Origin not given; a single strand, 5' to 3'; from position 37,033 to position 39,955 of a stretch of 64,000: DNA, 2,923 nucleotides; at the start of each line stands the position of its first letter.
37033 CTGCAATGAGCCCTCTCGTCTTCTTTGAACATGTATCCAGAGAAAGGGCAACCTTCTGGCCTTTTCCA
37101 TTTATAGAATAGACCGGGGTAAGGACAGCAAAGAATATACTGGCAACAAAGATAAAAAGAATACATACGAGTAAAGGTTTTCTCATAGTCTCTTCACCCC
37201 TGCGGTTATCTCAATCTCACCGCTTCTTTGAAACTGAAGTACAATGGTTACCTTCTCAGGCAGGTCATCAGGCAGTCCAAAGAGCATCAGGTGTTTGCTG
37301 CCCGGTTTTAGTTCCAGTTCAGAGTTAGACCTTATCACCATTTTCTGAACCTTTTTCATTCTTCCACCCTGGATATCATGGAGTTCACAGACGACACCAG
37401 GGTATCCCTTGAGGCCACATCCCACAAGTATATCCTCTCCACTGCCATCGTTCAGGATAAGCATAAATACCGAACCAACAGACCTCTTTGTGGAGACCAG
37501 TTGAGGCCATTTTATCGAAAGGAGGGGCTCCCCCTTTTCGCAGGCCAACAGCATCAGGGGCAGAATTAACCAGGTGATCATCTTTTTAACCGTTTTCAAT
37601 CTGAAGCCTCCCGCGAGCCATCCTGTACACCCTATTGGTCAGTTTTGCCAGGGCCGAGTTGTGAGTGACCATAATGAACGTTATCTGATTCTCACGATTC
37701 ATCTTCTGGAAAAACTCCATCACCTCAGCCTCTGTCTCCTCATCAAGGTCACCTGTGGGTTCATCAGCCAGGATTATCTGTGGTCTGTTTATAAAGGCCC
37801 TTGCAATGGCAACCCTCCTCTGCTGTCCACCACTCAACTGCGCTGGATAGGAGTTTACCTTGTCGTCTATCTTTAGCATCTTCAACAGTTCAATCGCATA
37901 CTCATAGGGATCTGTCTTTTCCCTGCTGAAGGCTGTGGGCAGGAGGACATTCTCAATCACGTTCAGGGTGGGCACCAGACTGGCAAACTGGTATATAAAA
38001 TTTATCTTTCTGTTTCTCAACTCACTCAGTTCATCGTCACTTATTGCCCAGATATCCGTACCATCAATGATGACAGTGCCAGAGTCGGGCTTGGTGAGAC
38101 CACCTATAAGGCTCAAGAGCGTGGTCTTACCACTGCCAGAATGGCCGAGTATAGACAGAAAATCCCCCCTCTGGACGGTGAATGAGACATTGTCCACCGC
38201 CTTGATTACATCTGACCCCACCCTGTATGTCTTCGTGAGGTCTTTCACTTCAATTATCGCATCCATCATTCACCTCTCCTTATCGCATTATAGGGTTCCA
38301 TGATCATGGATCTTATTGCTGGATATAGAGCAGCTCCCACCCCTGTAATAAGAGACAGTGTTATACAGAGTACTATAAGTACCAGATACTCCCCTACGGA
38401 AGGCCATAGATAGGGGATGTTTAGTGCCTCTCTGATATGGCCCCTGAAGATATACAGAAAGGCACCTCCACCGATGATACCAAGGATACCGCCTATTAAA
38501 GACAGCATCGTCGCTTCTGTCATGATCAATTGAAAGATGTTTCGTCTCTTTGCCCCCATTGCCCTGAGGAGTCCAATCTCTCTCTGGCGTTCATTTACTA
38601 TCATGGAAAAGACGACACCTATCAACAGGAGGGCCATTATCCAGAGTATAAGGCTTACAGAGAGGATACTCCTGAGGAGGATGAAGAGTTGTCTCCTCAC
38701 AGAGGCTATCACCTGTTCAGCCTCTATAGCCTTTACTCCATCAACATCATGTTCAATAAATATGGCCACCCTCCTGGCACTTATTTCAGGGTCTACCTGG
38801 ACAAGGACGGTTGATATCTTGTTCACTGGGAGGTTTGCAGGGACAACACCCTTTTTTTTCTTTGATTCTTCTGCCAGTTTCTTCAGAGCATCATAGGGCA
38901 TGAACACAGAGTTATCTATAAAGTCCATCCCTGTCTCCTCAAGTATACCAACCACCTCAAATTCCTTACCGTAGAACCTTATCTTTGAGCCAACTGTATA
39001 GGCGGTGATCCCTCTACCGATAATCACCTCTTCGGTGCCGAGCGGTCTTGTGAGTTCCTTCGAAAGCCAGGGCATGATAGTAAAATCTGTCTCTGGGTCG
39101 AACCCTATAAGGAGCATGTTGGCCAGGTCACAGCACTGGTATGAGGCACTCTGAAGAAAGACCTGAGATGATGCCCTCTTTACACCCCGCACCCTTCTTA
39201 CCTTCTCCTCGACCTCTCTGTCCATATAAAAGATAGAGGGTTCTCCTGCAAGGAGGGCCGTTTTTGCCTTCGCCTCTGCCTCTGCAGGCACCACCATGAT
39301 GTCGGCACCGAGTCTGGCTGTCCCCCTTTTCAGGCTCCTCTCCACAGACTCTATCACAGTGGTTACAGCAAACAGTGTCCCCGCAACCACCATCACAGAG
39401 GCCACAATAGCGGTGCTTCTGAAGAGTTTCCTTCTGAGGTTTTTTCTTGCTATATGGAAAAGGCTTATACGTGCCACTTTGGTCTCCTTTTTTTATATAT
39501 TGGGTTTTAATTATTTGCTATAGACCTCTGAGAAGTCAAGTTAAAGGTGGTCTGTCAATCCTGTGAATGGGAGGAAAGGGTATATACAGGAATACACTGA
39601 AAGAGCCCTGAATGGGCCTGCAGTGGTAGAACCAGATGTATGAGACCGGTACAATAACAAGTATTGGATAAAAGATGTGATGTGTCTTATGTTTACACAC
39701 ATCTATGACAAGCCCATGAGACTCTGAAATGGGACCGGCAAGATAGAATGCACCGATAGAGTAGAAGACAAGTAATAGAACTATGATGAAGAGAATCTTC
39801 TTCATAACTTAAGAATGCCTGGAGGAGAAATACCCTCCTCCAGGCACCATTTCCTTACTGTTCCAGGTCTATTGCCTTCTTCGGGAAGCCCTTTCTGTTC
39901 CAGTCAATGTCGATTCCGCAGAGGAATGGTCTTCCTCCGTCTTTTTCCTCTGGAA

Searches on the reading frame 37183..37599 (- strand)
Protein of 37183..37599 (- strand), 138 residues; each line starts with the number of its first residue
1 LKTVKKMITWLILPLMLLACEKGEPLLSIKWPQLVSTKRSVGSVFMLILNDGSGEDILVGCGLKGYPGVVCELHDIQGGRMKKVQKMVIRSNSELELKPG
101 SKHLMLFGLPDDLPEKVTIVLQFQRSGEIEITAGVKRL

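Call 8: search_protein_families(library=pfam, proteins=[window:37183-37599:-], max_evalue=0.001)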
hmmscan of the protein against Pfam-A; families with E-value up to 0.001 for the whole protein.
window:37183-37599:- (138 aa): 1 family
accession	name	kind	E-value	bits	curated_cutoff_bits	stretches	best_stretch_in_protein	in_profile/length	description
PF04314.18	PCuAC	-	2.2e-14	53.7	29.4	1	32-131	6-109/109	Copper chaperone PCu(A)C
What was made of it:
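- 37183..37599 (-): PCuAC-type Cu(I) chaperone lipoprotein, 138 aa. PF04314, 53.7 bits (call 8).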

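Call 30: search_protein_families(library=ncbifam, proteins=[window:37183-37599:-], max_evalue=0.01)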
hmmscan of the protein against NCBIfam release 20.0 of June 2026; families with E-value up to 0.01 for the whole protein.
window:37183-37599:- (138 aa): 0 families

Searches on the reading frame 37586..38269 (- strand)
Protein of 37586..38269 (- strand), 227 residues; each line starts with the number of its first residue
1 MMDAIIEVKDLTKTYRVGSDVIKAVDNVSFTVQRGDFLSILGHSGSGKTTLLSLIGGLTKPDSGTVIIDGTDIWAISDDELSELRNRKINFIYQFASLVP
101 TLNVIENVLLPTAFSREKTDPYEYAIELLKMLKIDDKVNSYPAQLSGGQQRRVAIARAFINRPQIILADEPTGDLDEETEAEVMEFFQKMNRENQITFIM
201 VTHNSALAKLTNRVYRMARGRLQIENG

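Call 8: search_protein_families(library=pfam, proteins=[window:37586-38269:-], max_evalue=0.001)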
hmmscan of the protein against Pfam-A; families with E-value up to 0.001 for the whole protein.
window:37586-38269:- (227 aa): 3 families
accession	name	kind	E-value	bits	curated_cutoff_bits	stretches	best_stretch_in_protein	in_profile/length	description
PF00005.33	ABC_tran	-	1.3e-35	123.4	25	1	26-172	2-136/137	ABC transporter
PF13304.12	AAA_21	-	1.3e-07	32.4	27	0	39-102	3-83/304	AAA domain, putative AbiEii toxin, Type IV TA system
PF02463.25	SMC_N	-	2.7e-06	27.4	40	1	127-219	125-213/220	RecF/RecN/SMC N terminal domain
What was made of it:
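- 37586..38269 (-): ABC ATPase, 227 aa. PF00005 (call 8).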

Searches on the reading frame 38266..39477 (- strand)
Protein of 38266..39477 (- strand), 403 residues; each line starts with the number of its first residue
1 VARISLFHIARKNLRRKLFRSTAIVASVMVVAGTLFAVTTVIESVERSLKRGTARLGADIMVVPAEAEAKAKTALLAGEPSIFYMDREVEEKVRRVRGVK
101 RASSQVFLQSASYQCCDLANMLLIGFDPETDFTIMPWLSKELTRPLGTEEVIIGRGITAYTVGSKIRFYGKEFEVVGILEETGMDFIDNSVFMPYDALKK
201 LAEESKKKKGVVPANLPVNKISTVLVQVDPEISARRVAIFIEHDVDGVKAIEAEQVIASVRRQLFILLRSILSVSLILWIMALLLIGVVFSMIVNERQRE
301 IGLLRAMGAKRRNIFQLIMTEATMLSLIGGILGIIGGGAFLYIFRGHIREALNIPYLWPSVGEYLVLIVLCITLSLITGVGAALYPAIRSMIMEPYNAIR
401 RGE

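Call 9: search_protein_families(library=pfam, proteins=[window:38266-39477:-], max_evalue=0.001)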
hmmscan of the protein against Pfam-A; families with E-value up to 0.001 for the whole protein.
window:38266-39477:- (403 aa): 2 families
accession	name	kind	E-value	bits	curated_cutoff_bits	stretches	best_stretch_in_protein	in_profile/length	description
PF02687.27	FtsX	-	3.3e-19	69.5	25.5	1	273-395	2-120/120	FtsX-like permease C-terminal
PF12704.14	MacB_PCD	-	6.3e-13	49.9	27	1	25-236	5-199/207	MacB-like periplasmic core domain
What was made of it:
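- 38266..39477 (-): MacB/FtsX-type ABC permease, 403 aa. PF12704 and PF02687 (call 9).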

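Call 30: search_protein_families(library=ncbifam, proteins=[window:38266-39477:-], max_evalue=0.01)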
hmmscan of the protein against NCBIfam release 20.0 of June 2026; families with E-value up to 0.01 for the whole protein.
window:38266-39477:- (403 aa): 8 families
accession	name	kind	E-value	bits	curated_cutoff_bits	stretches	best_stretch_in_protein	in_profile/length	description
TIGR03434.1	ADOP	subfamily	1.3e-17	63.2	622.3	1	162-402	163-402/803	ADOP family duplicated permease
TIGR02212.1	lolCE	equivalog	4.8e-09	35.7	362.45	1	170-400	181-409/411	lipoprotein-releasing ABC transporter permease subunit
NF038346.1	FtsX_actino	exception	2.4e-07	30.4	250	1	228-375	140-294/308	permease-like cell division protein FtsX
NF038347.1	FtsX_Gpos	exception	1.4e-06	27.9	225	1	197-336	96-236/296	permease-like cell division protein FtsX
NF007826.0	PRK10535.1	equivalog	4.6e-06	25.2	966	1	263-400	522-646/648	macrolide ABC transporter ATP-binding protein/permease MacB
TIGR00439.2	FtsX_Gneg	equivalog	7.1e-06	25.4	255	1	196-378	92-282/292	permease-like cell division protein FtsX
NF008076.0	PRK10814.1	exception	2.5e-05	23.5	473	1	272-400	269-397/399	lipoprotein-releasing ABC transporter permease subunit LolC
NF041854.1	ABC_perm_YbbP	equivalog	0.0059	14.5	999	1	257-355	680-768/806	putative ABC transporter permease subunit YbbP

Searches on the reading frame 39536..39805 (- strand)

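Call 9: search_protein_families(library=pfam, proteins=[window:39536-39805:-], max_evalue=0.001)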
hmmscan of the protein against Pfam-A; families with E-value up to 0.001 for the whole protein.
window:39536-39805:- (89 aa): 0 families

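Call 29: search_protein_families(library=pfam, proteins=[window:39536-39805:-], max_evalue=10)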
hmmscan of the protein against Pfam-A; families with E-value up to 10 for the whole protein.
window:39536-39805:- (89 aa): 1 family
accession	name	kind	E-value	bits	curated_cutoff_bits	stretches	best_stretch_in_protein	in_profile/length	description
PF08139.17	LPAM_1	-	0.1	13.5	20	1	1-13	1-13/18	Prokaryotic membrane lipoprotein lipid attachment site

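Call 30: search_protein_families(library=ncbifam, proteins=[window:39536-39805:-], max_evalue=0.01)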
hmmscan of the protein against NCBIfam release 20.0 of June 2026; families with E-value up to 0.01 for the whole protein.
window:39536-39805:- (89 aa): 0 families
